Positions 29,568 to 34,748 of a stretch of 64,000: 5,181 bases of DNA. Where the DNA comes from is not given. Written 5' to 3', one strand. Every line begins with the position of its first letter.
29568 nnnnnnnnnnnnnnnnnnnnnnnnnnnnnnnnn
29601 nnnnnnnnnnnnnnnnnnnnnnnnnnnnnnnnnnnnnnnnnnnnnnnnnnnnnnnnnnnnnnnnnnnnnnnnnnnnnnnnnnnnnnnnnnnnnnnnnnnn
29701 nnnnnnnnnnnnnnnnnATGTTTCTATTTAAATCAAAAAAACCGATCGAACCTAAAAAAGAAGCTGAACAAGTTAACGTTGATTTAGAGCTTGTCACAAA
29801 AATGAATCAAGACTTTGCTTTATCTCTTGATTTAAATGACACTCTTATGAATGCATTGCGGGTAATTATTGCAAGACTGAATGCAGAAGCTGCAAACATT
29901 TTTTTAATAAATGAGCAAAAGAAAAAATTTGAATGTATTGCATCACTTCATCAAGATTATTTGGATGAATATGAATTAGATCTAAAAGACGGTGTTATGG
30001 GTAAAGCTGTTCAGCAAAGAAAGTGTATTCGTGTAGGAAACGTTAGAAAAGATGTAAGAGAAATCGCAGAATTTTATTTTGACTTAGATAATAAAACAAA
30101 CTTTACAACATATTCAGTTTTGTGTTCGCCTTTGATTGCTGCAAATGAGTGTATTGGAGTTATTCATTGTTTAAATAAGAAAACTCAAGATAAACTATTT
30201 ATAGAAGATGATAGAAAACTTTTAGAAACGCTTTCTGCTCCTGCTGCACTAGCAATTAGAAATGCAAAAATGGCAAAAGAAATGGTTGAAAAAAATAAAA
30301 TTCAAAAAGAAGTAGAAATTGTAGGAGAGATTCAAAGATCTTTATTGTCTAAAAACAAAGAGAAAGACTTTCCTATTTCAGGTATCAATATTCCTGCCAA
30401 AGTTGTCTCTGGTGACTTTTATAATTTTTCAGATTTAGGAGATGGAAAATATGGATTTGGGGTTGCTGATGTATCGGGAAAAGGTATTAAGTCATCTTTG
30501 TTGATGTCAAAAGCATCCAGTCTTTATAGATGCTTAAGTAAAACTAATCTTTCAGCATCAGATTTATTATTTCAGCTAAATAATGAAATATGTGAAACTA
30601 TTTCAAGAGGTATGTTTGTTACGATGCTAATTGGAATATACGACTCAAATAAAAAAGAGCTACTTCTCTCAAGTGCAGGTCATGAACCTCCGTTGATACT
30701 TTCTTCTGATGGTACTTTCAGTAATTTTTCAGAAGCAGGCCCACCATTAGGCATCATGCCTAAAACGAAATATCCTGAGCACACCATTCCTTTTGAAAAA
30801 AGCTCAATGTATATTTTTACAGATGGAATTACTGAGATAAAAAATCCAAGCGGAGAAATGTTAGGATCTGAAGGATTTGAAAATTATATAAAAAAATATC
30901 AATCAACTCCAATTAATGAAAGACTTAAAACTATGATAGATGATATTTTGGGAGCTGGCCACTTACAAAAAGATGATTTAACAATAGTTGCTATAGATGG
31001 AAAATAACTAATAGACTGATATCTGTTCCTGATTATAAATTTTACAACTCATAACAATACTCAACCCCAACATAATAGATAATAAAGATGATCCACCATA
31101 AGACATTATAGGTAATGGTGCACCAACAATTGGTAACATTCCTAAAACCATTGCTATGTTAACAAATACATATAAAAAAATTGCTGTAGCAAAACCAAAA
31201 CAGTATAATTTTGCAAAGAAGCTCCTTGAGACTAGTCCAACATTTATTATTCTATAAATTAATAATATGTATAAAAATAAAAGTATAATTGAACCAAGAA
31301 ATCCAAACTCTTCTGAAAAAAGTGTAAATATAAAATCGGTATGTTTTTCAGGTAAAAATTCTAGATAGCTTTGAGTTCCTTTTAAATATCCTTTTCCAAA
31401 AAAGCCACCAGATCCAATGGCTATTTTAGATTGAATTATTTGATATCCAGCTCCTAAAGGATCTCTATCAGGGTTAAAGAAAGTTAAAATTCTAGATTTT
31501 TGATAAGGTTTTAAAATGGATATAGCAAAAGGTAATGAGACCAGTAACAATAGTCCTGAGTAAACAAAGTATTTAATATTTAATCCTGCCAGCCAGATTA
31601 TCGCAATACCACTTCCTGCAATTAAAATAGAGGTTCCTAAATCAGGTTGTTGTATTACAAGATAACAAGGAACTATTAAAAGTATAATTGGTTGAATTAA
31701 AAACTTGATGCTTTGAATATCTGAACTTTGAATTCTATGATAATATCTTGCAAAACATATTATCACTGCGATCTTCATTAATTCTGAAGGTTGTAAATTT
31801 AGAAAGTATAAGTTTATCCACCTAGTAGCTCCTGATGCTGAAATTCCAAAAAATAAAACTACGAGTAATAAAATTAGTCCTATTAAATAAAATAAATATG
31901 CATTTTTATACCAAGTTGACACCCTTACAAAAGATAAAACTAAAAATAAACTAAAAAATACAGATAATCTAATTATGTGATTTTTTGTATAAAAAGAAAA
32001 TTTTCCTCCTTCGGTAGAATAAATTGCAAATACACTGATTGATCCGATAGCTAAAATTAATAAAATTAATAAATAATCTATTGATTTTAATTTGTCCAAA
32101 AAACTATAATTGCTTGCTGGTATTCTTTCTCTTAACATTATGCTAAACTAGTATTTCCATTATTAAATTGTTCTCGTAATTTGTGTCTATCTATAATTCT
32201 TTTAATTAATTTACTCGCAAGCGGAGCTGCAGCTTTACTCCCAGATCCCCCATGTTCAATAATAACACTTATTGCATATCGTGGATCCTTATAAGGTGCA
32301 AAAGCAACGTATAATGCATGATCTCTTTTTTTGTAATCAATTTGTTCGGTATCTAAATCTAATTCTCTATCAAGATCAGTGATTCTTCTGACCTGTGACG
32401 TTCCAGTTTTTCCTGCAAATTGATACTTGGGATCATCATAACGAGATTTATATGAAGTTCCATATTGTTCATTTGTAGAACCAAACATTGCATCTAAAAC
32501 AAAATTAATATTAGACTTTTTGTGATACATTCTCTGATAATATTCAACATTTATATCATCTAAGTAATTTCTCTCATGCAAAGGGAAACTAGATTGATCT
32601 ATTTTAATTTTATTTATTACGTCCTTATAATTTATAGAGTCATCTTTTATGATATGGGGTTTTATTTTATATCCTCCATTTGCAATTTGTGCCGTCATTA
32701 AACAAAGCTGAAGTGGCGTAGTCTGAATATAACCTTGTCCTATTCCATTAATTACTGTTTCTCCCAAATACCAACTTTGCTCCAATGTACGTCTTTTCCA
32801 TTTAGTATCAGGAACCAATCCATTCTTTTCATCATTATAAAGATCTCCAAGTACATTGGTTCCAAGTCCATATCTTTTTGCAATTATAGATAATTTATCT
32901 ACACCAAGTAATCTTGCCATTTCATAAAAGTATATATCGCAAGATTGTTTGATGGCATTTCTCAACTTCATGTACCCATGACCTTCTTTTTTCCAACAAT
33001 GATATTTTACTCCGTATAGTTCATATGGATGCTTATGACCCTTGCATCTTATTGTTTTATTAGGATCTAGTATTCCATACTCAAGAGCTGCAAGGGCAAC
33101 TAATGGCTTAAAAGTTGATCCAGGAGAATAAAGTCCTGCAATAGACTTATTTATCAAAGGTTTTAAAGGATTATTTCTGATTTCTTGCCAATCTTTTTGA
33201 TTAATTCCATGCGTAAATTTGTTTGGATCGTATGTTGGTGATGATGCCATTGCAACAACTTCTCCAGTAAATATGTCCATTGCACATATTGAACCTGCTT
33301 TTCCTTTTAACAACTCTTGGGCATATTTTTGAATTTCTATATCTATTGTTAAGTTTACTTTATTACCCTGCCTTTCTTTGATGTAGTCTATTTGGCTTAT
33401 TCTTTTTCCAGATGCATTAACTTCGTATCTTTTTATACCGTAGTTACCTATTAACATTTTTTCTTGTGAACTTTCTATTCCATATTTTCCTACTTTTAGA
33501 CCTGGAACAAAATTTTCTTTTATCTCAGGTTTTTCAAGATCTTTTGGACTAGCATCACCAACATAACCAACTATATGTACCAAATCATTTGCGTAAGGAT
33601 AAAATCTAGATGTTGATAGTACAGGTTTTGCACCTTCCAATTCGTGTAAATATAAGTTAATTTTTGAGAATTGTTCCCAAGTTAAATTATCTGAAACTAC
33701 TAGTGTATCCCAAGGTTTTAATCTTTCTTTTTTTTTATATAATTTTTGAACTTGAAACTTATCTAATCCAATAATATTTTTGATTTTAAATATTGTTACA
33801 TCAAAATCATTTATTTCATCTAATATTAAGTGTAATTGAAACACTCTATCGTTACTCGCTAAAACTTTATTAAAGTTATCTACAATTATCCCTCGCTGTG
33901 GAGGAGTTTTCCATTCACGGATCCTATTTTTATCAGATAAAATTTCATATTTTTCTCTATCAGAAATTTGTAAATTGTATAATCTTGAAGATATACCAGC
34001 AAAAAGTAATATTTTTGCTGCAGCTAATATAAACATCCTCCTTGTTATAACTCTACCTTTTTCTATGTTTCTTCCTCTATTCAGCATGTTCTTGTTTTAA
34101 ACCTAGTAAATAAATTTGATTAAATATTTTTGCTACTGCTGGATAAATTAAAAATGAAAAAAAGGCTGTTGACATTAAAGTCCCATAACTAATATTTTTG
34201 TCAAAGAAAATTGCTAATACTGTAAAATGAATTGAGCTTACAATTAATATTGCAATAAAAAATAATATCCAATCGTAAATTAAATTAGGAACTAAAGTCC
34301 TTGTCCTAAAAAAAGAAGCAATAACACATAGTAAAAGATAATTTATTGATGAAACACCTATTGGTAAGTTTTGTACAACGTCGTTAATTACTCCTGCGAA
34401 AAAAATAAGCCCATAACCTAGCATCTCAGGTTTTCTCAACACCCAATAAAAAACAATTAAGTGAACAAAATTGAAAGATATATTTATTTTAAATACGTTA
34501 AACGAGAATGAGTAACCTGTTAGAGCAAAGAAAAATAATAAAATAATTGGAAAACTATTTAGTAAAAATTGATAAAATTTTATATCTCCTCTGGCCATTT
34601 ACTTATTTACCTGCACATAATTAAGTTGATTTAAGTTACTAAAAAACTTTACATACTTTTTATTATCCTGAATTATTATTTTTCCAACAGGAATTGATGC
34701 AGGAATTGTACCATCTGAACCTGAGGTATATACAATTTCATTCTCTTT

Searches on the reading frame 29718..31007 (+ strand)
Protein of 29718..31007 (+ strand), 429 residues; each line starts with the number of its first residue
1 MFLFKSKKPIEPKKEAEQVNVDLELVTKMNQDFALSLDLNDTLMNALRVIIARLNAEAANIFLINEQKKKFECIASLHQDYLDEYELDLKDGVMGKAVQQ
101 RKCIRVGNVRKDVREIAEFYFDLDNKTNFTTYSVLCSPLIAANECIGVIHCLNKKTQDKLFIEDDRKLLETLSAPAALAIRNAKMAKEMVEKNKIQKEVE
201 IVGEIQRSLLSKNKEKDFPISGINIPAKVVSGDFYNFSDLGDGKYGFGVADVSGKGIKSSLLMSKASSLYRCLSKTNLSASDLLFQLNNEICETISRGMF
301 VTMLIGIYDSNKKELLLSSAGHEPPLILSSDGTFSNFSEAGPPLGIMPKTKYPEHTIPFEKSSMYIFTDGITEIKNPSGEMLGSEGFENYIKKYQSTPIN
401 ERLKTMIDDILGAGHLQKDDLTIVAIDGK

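Call 19: search_protein_families(library=pfam, proteins=[window:29718-31007:+], max_evalue=0.0001)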
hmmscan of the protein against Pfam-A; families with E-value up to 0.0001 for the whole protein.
window:29718-31007:+ (429 aa): 4 families
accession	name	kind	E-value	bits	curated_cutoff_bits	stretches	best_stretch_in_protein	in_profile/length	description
PF07228.17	SpoIIE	-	3e-42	145.2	25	1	242-427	2-190/192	Stage II sporulation protein E (SpoIIE)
PF13185.12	GAF_2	-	1.5e-10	41.9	28.6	1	37-180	2-135/136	GAF domain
PF01590.32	GAF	-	5.8e-09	37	22.4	1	38-180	1-133/133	GAF domain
PF13492.12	GAF_3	-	2.5e-08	34.8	27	1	40-182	3-129/129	GAF domain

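Call 26: search_solved_structures(query=window:29718-31007:+, max_evalue=0.001, show_alignments=2)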
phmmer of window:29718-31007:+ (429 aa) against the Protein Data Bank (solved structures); distinct sequences matched with E-value up to 0.001: 22.
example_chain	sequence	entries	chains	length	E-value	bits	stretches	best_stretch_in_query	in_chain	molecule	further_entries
3es2_A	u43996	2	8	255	2.8e-11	46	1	220-374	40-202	Probable two-component response regulator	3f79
3eq2_A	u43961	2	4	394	6.3e-11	44.8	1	219-374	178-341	Probable two-component response regulator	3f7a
4mcw_A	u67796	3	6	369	6.8e-11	44.7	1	30-190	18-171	Metal dependent phosphohydrolase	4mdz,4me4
1ykd_A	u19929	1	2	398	2e-07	33.2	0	35-156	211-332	adenylate cyclase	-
1mc0_A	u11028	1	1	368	2.3e-07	33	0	53-191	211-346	3',5'-cyclic nucleotide phosphodiesterase 2A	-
3lfv_A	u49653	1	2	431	5.6e-07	31.8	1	104-196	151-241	cGMP-specific 3',5'-cyclic phosphodiesterase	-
3mf0_A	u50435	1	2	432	5.7e-07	31.7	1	104-196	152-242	cGMP-specific 3',5'-cyclic phosphodiesterase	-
6k4e_A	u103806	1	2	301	8.1e-07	31.2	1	193-425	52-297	Putative serine phosphatase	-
9lss_A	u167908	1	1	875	1.7e-06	30.2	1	111-196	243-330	cGMP-specific 3',5'-cyclic phosphodiesterase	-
3bjc_A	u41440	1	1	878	1.8e-06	30.1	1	111-196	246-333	cGMP-specific 3',5'-cyclic phosphodiesterase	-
5w10_A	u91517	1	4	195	1.9e-06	30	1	70-182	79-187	cGMP-specific phosphodiesterase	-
3ibj_A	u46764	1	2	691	1.1e-05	27.5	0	53-191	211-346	cGMP-dependent 3',5'-cyclic phosphodiesterase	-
3ke6_A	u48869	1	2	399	1.3e-05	27.3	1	230-373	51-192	Protein Rv1364c/MT1410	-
3ci6_A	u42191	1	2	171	2e-05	26.6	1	20-181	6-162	Phosphoenolpyruvate-protein phosphotransferase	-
9lrn_A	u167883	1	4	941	2.3e-05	26.4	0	53-190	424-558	cGMP-dependent 3',5'-cyclic phosphodiesterase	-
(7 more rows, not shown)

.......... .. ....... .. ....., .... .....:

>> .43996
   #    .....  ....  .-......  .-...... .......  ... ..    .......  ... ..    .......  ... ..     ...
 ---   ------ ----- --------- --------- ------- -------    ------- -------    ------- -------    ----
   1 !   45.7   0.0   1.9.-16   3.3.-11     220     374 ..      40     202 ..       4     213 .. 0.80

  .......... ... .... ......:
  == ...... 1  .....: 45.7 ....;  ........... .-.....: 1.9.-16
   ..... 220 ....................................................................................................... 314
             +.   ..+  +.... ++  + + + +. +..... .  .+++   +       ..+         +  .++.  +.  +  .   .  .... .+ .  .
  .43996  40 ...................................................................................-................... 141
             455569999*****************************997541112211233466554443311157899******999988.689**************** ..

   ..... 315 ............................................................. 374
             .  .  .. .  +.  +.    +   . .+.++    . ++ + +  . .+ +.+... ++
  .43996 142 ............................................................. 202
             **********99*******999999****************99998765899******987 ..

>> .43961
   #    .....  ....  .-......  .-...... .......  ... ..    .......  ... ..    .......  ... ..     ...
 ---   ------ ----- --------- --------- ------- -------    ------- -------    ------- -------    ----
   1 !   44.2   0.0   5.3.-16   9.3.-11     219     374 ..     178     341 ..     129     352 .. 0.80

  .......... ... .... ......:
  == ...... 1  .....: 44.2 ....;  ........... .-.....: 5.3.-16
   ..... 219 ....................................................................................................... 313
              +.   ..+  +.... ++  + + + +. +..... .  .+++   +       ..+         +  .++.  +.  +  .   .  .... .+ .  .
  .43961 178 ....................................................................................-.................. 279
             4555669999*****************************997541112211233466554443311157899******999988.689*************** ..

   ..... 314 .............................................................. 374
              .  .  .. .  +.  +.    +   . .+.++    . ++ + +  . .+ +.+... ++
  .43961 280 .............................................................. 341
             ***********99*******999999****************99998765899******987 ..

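Call 31: find_encoding_contigs(protein=window:29718-31007:+, flank=6000, max_places=6)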
Protein window:29718-31007:+ (429 aa): 2 contigs read that carry it; 1 place shown.
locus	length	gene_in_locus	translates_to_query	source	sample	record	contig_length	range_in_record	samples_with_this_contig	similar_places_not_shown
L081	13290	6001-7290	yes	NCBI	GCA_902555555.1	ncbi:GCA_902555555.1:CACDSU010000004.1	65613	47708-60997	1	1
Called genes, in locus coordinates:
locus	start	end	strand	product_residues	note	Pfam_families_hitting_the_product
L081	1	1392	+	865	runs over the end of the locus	-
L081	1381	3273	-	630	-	PF11992:TgpA_N, PF01841:Transglut_core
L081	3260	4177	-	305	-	-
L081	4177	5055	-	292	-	PF00493:MCM (faint), PF20030:bpMoxR (weak), PF00004:AAA (weak), PF07726:AAA_3, PF07728:AAA_5, PF17868:AAA_lid_8 (faint), PF17863:AAA_lid_2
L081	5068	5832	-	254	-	PF06750:A24_N_bact, PF01478:Peptidase_A24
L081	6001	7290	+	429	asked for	PF01590:GAF, PF13185:GAF_2, PF13492:GAF_3, PF07228:SpoIIE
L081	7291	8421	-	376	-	PF01098:FTSW_RODA_SPOVE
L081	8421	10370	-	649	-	PF03717:PBP_dimer, PF00905:Transpeptidase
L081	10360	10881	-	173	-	-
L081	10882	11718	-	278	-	PF04085:MreC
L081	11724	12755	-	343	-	PF06723:MreB_Mbl, PF00022:Actin, PF11104:PilM_2 (faint), PF00012:HSP70, PF14450:FtsA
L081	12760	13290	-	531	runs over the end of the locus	PF00682:HMGL-like, PF22617:HCS_D2, PF08502:LeuA_dimer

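Call 64: search_protein_families(library=ncbifam, proteins=[window:29718-31007:+], max_evalue=0.001)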
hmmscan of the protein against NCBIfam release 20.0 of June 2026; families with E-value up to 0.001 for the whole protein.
window:29718-31007:+ (429 aa): 1 family
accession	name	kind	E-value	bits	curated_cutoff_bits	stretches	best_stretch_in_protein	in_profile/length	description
NF045505.1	RR_RssB_Pseudo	equivalog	1.5e-13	50.6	700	1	216-375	175-342/394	two-component system response regulator RssB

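Call 80: find_related_loci(query=window:29718-31007:+, collection=metagenome_contigs, flank=5000)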
Query window:29718-31007:+ (429 aa) in metagenome_contigs; peptide patterns used: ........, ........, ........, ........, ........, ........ (x = any residue, [..] = any of these).
600 stretches matched a pattern (row limit reached: there are more); 444 encode a relative of the query (tblastn E <= 1e-3); the best 80 are kept; 80 distinct loci.
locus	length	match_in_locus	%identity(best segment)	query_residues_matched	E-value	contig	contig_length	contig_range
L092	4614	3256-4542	100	1-429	0e+0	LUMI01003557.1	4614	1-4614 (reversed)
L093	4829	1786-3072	98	1-429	0e+0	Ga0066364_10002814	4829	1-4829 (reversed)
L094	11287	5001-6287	97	1-429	0e+0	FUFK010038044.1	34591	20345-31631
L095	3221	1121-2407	97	1-429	0e+0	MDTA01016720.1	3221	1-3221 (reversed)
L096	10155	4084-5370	98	1-429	0e+0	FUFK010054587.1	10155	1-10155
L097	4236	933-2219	97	1-429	0e+0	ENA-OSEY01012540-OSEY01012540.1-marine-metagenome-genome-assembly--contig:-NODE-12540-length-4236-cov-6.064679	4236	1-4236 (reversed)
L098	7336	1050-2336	96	1-429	0e+0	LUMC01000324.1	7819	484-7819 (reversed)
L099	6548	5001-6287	96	1-429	0e+0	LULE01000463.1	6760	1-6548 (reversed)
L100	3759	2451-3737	93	1-429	0e+0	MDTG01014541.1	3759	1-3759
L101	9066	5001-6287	93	1-429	0e+0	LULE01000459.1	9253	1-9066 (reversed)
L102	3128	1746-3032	94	1-429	0e+0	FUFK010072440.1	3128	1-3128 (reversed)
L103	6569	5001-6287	92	1-429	0e+0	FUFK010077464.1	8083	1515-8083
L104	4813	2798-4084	90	1-429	0e+0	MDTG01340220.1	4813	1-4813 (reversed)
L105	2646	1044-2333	88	1-429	0e+0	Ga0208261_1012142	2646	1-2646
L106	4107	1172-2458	86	1-429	0e+0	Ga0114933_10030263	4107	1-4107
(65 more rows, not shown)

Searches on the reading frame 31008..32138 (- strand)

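Call 19: search_protein_families(library=pfam, proteins=[window:31008-32138:-], max_evalue=0.0001)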
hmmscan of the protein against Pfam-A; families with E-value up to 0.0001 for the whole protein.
window:31008-32138:- (376 aa): 1 family
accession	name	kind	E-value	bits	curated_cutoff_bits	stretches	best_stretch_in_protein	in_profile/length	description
PF01098.24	FTSW_RODA_SPOVE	-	2e-95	320.3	26.4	1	24-369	12-354/356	Cell cycle protein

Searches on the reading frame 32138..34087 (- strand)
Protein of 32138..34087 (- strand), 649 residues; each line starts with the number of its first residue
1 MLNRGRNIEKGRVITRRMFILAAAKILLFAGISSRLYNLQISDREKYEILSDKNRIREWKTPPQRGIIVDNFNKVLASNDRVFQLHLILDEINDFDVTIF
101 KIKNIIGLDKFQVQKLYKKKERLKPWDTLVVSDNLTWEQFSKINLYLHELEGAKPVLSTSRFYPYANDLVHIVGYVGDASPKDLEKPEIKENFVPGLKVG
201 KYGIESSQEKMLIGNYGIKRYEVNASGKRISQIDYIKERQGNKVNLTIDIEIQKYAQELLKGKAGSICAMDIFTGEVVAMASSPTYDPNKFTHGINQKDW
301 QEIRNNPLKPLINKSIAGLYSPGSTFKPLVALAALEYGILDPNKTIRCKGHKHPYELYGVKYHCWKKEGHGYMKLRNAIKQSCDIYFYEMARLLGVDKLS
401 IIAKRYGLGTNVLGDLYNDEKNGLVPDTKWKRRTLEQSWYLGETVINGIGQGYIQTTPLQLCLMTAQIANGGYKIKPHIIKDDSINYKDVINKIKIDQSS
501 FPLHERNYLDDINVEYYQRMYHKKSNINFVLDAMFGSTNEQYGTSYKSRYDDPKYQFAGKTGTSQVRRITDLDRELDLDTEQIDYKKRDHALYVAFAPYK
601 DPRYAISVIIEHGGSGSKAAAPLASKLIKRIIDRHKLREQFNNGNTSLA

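Call 19: search_protein_families(library=pfam, proteins=[window:32138-34087:-], max_evalue=0.0001)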
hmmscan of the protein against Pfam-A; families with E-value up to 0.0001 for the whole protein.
window:32138-34087:- (649 aa): 2 families
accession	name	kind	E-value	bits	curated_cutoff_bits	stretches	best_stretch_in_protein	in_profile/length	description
PF00905.27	Transpeptidase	-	1.6e-56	192.1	22.1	1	265-628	1-298/299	Penicillin binding protein transpeptidase domain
PF03717.20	PBP_dimer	-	4.4e-35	122.2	24.4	1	61-233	2-179/180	Penicillin-binding Protein dimerisation domain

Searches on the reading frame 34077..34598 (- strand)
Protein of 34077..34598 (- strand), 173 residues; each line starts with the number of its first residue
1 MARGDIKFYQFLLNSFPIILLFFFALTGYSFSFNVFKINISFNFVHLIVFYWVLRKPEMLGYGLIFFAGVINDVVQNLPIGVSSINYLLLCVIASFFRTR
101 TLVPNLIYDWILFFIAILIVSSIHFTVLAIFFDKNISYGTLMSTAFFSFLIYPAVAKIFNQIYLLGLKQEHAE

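Call 20: search_protein_families(library=pfam, proteins=[window:34077-34598:-], max_evalue=0.0001)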
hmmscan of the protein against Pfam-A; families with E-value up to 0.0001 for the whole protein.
window:34077-34598:- (173 aa): 1 family
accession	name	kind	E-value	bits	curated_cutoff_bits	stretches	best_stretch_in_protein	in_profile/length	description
PF04093.17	MreD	-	8.5e-05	23.1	24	0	11-160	3-156/158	rod shape-determining protein MreD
